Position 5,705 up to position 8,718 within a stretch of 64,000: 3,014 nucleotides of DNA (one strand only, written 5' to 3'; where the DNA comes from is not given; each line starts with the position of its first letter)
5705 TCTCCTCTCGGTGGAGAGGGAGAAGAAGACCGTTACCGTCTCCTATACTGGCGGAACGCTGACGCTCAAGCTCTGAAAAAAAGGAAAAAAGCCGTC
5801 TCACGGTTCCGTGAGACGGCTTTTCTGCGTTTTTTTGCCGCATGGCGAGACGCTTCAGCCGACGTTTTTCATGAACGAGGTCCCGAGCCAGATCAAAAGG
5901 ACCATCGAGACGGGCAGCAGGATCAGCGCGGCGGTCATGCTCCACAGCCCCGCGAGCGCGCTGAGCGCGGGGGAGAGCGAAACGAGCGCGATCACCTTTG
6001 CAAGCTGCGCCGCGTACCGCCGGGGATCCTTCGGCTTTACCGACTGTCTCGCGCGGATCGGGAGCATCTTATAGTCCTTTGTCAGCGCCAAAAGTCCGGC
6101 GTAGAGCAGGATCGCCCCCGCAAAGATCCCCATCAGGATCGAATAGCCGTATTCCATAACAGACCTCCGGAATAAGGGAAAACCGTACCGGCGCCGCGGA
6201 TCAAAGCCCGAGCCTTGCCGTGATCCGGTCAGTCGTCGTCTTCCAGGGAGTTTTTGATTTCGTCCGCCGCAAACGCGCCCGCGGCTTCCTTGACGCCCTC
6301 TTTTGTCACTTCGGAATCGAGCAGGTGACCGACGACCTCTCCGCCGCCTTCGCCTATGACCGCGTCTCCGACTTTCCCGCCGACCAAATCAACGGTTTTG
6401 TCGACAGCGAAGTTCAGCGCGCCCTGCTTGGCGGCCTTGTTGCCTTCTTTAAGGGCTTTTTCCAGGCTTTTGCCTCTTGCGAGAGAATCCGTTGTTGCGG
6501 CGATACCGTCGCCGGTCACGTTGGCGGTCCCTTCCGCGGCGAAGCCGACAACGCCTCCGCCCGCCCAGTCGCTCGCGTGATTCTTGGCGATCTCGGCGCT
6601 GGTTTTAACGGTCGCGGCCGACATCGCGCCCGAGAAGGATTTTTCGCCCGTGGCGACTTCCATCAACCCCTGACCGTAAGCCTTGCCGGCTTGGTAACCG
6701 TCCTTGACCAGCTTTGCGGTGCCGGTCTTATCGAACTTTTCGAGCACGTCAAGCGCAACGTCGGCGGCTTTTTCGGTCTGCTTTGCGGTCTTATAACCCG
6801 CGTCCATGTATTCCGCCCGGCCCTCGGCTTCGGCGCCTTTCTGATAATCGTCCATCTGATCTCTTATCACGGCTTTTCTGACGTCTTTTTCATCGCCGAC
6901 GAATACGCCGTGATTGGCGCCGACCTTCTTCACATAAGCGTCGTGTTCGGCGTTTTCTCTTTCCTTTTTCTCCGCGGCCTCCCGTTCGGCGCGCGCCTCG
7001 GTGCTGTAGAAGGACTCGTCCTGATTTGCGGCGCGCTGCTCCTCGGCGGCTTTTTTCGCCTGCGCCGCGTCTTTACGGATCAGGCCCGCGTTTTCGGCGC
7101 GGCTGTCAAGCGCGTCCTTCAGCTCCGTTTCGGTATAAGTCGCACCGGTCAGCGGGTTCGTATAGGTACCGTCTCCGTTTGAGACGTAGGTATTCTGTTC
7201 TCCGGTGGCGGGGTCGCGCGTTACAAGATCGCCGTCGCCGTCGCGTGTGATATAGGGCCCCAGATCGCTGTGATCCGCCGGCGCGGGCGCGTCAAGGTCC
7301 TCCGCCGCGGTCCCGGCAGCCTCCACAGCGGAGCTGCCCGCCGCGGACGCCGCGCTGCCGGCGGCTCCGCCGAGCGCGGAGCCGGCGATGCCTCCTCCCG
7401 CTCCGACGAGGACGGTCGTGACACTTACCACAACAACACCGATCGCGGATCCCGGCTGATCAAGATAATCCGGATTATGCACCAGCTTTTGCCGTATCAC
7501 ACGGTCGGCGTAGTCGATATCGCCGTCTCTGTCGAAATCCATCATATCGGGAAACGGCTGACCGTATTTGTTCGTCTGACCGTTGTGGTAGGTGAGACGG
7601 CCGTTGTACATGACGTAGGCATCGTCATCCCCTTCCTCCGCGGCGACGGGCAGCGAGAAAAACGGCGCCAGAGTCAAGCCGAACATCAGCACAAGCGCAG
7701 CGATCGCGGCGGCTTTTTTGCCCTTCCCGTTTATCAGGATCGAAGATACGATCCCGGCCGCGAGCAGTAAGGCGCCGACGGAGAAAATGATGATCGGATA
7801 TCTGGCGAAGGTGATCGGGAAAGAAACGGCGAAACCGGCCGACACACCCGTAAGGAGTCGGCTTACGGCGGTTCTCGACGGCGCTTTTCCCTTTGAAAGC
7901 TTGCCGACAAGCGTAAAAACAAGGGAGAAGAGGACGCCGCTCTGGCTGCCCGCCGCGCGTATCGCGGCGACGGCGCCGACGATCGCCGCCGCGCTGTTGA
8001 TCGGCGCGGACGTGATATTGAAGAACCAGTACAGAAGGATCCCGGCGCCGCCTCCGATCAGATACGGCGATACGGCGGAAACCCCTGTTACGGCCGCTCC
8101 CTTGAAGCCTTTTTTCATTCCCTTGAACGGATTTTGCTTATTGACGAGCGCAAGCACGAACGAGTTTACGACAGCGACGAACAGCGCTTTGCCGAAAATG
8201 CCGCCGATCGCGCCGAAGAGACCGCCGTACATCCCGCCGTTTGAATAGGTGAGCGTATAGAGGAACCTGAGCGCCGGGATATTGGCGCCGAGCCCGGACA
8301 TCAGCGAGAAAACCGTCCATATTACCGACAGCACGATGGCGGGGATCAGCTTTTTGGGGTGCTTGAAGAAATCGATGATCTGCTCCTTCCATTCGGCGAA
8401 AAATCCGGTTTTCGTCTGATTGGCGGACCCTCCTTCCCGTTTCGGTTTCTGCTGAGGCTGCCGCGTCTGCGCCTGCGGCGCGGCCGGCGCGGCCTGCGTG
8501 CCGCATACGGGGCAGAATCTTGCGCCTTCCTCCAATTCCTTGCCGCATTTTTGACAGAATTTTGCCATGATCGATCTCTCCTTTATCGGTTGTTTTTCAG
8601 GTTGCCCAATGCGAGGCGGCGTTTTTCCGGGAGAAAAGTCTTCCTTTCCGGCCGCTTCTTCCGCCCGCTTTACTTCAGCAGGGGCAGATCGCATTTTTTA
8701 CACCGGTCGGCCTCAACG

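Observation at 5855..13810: Uncharacterised envelope operon: three proteins with N-terminal zinc ribbons, a 1146-aa exported protein and a small 3-TM protein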

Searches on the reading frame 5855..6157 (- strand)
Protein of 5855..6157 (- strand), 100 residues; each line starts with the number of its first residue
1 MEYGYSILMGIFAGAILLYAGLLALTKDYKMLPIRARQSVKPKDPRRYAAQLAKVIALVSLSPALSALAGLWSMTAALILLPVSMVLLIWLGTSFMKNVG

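Call 3: search_protein_families(library=pfam, proteins=[window:5855-6157:-], max_evalue=0.1)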
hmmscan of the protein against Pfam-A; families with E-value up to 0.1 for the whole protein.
window:5855-6157:- (100 aa): 0 families

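Call 4: search_protein_families(library=ncbifam, proteins=[window:5855-6157:-], max_evalue=0.1)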
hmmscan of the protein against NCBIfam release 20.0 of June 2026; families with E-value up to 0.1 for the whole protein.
window:5855-6157:- (100 aa): 0 families

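Call 5: search_protein_families(library=phrogs, proteins=[window:5855-6157:-], max_evalue=0.1)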
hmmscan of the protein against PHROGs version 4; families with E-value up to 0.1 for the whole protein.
window:5855-6157:- (100 aa): 0 families

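Call 6: search_protein_families(library=padloc, proteins=[window:5855-6157:-], max_evalue=0.1)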
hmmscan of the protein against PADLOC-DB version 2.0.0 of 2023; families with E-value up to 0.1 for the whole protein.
window:5855-6157:- (100 aa): 0 families

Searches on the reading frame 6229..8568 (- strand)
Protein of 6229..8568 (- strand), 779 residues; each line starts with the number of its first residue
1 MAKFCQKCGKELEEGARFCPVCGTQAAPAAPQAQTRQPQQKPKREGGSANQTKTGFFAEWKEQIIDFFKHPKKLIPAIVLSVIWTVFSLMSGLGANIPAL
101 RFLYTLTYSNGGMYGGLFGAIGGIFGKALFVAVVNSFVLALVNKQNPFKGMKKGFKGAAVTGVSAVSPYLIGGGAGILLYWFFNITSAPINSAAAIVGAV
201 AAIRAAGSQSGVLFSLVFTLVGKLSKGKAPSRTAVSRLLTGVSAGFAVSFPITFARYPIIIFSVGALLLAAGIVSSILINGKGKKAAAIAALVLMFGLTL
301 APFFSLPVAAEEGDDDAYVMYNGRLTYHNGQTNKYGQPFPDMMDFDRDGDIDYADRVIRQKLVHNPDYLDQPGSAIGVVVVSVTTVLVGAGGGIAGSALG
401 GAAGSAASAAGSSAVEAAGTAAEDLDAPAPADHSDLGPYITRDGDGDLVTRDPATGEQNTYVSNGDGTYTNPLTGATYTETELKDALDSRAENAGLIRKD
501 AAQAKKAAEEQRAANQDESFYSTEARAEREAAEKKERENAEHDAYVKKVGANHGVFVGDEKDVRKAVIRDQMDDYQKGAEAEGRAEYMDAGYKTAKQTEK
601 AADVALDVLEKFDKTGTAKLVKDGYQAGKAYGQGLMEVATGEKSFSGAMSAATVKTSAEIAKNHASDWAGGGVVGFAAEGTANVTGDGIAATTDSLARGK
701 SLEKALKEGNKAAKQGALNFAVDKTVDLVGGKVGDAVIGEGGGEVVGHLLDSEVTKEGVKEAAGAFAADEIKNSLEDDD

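Call 3: search_protein_families(library=pfam, proteins=[window:6229-8568:-], max_evalue=0.1)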
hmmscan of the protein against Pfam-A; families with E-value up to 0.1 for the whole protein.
window:6229-8568:- (779 aa): 6 families
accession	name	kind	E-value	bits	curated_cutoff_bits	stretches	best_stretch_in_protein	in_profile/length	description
PF13240.11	Zn_Ribbon_1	-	1.4e-08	34.7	25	1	4-24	1-21/23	zinc-ribbon domain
PF12773.13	DZR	-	0.00041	20.9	27.3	1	5-25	1-21/45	Double zinc ribbon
PF13248.11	Zn_ribbon_3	-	0.0019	18.1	27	1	5-24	5-24/26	zinc-ribbon domain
PF24460.1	DUF7575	-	0.0062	16.3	28.5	1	5-24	6-25/28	Domain of unknown function (DUF7575)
PF14803.11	Zn_ribbon_Nudix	-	0.015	15.6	25.6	0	17-32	1-16/34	Nudix N-terminal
PF17032.10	Zn_ribbon_15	-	0.033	15.4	28.9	1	3-23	53-73/73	zinc-ribbon family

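Call 4: search_protein_families(library=ncbifam, proteins=[window:6229-8568:-], max_evalue=0.1)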
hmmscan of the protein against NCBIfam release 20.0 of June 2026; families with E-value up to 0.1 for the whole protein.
window:6229-8568:- (779 aa): 2 families
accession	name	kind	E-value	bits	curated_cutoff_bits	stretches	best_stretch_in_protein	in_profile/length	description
NF049861.1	SCO2400_fam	subfamily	0.00072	20.1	55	1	4-47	3-45/136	SCO2400 family protein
NF045510.1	4Cys_prefix_kin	domain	0.03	14.6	24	0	2-12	16-26/26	4-Cys prefix domain-containing protein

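Call 5: search_protein_families(library=phrogs, proteins=[window:6229-8568:-], max_evalue=0.1)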
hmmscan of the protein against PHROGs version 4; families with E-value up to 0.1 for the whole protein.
window:6229-8568:- (779 aa): 5 families
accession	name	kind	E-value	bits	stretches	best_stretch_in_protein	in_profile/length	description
phrog_6586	-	unknown function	0.00021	22.2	1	5-97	6-81/129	-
phrog_16989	-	moron, auxiliary metabolic gene and host takeover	0.00037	21.5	1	3-34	7-38/122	membrane protein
phrog_2546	-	unknown function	0.00071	20.9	1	4-37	2-35/180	-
phrog_19315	-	unknown function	0.02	14.9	1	6-26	291-311/348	-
phrog_10292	-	unknown function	0.059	14.3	0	3-30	4-27/136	-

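Call 6: search_protein_families(library=padloc, proteins=[window:6229-8568:-], max_evalue=0.1)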
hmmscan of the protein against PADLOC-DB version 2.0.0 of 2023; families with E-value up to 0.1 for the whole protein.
window:6229-8568:- (779 aa): 0 families

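Call 12: search_solved_structures(query=window:6229-8568:-, max_evalue=1)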
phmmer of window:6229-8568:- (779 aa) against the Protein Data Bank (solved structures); distinct sequences matched with E-value up to 1: 4.
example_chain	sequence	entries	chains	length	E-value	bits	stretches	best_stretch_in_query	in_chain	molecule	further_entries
8s05_C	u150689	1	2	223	0.29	12.4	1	5-47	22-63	Conserved protein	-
8ssm_B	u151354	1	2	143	0.61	11.3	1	654-694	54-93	Contact-dependent inhibitor A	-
2bgo_A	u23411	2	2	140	0.74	11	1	181-272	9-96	ENDO-B1,4-MANNANASE 5C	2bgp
5a8i_A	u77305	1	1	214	0.99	10.6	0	4-47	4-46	ARNA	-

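Call 56: find_homologous_proteins(query=window:6229-8568:-)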
Query window:6229-8568:- (779 aa): 126 proteins with E <= 0.001 among 8000 candidates; the best 120 are listed.
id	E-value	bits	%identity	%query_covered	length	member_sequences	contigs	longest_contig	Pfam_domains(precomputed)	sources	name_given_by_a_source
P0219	0.0e+0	1662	98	100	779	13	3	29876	PF13240.12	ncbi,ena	-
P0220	0.0e+0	1465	86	100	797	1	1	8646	PF13240.12,PF12773.14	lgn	-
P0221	0.0e+0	1387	81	100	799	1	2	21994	PF13240.12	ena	-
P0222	0.0e+0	1122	68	100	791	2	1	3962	PF13240.12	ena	-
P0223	3.3e-260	883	55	99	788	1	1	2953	PF13240.12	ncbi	-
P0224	1.1e-256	872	58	94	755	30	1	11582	PF13240.12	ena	-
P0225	3.9e-256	870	57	94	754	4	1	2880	PF13240.12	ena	-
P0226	9.3e-228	776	54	93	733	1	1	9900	-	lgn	-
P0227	1.2e-204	700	50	41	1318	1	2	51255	PF13240.12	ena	-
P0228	8.7e-200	684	45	43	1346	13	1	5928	PF13240.12,PF13248.12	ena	-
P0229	9.9e-200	683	47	59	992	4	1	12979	PF13240.12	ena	-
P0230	1.4e-199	683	44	43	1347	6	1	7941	PF13240.12,PF13248.12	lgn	-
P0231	8.3e-199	680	43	60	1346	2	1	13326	PF13240.12,PF13248.12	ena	-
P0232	2.5e-195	669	48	95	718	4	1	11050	-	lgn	-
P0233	3.1e-185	636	45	41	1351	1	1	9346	PF13240.12,PF13248.12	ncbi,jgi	ncbi:MAG: zinc-ribbon domain-containing protein [Oscillospiraceae bacterium]|jgi:uncharacterized Zn 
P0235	7.5e-184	631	43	99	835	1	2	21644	PF13240.12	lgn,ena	-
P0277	4.3e-147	509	52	36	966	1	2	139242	-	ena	-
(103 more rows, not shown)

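Call 57: find_encoding_contigs(protein=P0277, flank=8000, max_places=1)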
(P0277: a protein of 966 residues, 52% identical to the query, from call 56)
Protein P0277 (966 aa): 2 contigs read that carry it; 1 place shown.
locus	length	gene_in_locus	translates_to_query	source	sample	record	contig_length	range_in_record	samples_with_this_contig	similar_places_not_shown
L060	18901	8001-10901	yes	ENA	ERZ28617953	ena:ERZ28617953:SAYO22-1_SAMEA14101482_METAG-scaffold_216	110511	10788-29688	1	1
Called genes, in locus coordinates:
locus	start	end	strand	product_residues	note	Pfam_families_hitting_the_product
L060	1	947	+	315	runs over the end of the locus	-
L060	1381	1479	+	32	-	-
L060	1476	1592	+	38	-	PF20648:DUF6809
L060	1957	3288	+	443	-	PF04326:SLFN_AlbA_2, PF13749:HATPase_c_4, PF08279:HTH_11 (weak), PF13412:HTH_24, PF13730:HTH_36 (weak)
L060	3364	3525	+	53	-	PF12666:PrgI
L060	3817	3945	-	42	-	-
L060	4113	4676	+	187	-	PF05257:CHAP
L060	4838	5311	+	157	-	-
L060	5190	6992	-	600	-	-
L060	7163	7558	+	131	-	PF12158:DUF3592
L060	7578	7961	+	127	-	PF12158:DUF3592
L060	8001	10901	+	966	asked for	-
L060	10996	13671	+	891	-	PF18998:Flg_new_2, PF09479:Flg_new (weak)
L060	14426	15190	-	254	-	PF12833:HTH_18, PF00165:HTH_AraC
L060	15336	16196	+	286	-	PF08450:SGL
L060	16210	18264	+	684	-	PF02901:PFL-like, PF01228:Gly_radical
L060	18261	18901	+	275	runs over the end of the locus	PF13353:Fer4_12, PF04055:Radical_SAM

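Call 58: find_encoding_contigs(protein=P0235, flank=8000, max_places=1)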
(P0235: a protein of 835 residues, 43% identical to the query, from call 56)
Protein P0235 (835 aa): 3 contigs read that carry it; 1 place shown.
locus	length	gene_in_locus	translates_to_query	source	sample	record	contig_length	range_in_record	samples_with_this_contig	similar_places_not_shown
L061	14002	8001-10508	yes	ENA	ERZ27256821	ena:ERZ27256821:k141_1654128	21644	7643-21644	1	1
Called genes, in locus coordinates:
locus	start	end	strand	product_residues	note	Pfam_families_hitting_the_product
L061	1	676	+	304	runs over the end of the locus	-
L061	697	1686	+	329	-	PF17761:DUF1016_N, PF06250:YhcG_C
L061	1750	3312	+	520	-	PF00239:Resolvase, PF07508:Recombinase, PF13408:Zn_ribbon_recom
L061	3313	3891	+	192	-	PF02417:Chromate_transp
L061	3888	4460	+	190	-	PF02417:Chromate_transp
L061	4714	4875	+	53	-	PF20648:DUF6809 (weak)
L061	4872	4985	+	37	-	PF20648:DUF6809 (weak)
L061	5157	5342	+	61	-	PF12728:HTH_17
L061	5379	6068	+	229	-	-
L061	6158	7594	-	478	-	-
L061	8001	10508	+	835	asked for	PF13240:Zn_Ribbon_1 (weak)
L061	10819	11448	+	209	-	-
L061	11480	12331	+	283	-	PF12773:DZR (faint), PF13240:Zn_Ribbon_1, PF18912:DZR_2 (faint)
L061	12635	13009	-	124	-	PF14198:TnpV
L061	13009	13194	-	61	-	-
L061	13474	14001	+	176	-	?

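Call 59: find_encoding_contigs(protein=P0227, flank=8000, max_places=1)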
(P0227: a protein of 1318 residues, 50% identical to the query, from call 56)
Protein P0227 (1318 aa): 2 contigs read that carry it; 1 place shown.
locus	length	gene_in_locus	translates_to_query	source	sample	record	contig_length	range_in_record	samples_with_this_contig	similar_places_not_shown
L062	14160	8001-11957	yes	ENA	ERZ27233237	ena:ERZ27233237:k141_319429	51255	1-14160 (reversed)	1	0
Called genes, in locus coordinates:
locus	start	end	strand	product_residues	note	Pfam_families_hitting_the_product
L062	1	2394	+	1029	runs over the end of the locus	PF17128:DUF5107, PF00515:TPR_1 (faint), PF07719:TPR_2 (faint), PF13428:TPR_14 (faint), PF13432:TPR_16 (faint), PF14559:TPR_19 (weak), PF13424:TPR_12 (faint)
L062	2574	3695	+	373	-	PF00150:Cellulase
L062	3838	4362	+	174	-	-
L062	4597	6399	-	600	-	-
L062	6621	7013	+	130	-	PF12158:DUF3592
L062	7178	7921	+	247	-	PF12773:DZR (weak), PF13240:Zn_Ribbon_1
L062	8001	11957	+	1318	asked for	PF13240:Zn_Ribbon_1 (weak)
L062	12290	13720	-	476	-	PF03323:GerA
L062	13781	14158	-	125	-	?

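Call 70: find_encoding_contigs(protein=P0221, flank=10000, max_places=1)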
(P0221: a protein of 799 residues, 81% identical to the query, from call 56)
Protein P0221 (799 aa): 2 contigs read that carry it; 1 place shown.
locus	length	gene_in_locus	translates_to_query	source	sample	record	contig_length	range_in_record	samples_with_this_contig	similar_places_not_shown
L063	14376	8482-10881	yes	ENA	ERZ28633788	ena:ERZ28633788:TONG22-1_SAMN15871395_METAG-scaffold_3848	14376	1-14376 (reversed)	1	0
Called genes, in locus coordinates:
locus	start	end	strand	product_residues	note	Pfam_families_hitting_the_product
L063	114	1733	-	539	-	PF13687:DUF4153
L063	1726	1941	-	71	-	PF13443:HTH_26, PF01381:HTH_3 (weak)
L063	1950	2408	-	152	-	PF11188:DUF2975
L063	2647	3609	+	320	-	PF13240:Zn_Ribbon_1 (weak)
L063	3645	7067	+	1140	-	-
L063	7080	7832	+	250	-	PF12773:DZR (faint), PF13240:Zn_Ribbon_1, PF13248:Zn_ribbon_3 (weak), PF24463:DUF7577 (faint)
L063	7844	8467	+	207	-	-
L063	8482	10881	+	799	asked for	PF13240:Zn_Ribbon_1 (weak)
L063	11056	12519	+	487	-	PF00149:Metallophos, PF02872:5_nucleotid_C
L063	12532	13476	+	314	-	PF01156:IU_nuc_hydro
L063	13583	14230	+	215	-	PF00702:Hydrolase, PF12710:HAD, PF13419:HAD_2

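Call 83: search_protein_families(library=pfam, proteins=[L062:6621-7013:+, L062:7178-7921:+, L060:7163-7558:+, L061:10819-11448:+], max_evalue=1)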
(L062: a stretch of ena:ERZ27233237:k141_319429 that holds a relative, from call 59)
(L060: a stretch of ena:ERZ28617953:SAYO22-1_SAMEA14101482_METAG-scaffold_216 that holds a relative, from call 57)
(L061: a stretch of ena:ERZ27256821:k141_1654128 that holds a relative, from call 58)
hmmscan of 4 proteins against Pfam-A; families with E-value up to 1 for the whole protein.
L062:6621-7013:+ (130 aa): 3 families
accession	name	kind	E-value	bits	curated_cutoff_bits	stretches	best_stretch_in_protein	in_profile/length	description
PF12158.14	DUF3592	-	2.9e-09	37.9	25.3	1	37-103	3-78/84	Domain of unknown function (DUF3592)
PF13038.11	DUF3899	-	0.076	13.9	23.4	1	76-124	30-86/88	Domain of unknown function (DUF3899)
PF02656.20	DUF202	-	0.16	12.9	23.4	0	110-129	40-59/68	Domain of unknown function (DUF202)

L062:7178-7921:+ (247 aa): 15 families
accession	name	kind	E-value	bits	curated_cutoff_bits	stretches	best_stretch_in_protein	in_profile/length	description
PF13240.11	Zn_Ribbon_1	-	3.6e-07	30.2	25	1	6-27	1-22/23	zinc-ribbon domain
PF12773.13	DZR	-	9.2e-07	29.4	27.3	1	3-32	11-38/45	Double zinc ribbon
PF13248.11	Zn_ribbon_3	-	5.6e-05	22.9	27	1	7-26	5-24/26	zinc-ribbon domain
PF24460.1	DUF7575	-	0.00029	20.6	28.5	1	7-28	6-27/28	Domain of unknown function (DUF7575)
PF18912.6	DZR_2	-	0.0012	19.1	27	2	4-30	21-48/56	Double zinc ribbon domain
PF14803.11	Zn_ribbon_Nudix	-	0.0026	18.1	25.6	1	19-28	1-10/34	Nudix N-terminal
PF09297.16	Zn_ribbon_NUD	-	0.0033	17.5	24.8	1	3-13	2-12/32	NADH pyrophosphatase zinc ribbon domain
PF17032.10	Zn_ribbon_15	-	0.0095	17.2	28.9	1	4-25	52-73/73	zinc-ribbon family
PF14149.11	YhfH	-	0.025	14.8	27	1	4-16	13-25/37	YhfH-like protein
PF11682.14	Zn_ribbon_11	-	0.037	14.1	24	1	6-26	7-26/37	Probable zinc-ribbon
PF23455.1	DUF7129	-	0.07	13.3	30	1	7-28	14-37/45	Domain of unknown function (DUF7129)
PF19845.4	DUF6320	-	0.11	12.8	29.9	1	73-148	2-77/186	Family of unknown function (DUF6320)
PF24315.1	DUF7489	-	0.13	12.5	27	1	143-200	5-54/65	Domain of unknown function (DUF7489)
PF05810.19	NinF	-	0.62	10.5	27.5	1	7-14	2-9/25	NinF protein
PF18439.7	zf_UBZ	-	0.73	10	25.6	0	4-16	2-14/32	Ubiquitin-Binding Zinc Finger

L060:7163-7558:+ (131 aa): 2 families
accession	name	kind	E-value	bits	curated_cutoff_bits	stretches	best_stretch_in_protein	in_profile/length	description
PF12158.14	DUF3592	-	7.1e-13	49.5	25.3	1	34-102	1-77/84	Domain of unknown function (DUF3592)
PF06781.17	CrgA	-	0.93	10.1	24.8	0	97-128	21-52/89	Cell division protein CrgA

L061:10819-11448:+ (209 aa): 1 family
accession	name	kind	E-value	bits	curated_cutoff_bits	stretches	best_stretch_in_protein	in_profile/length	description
PF00746.26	Gram_pos_anchor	-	0.28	11.6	20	1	64-91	7-34/43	LPXTG cell wall anchor motif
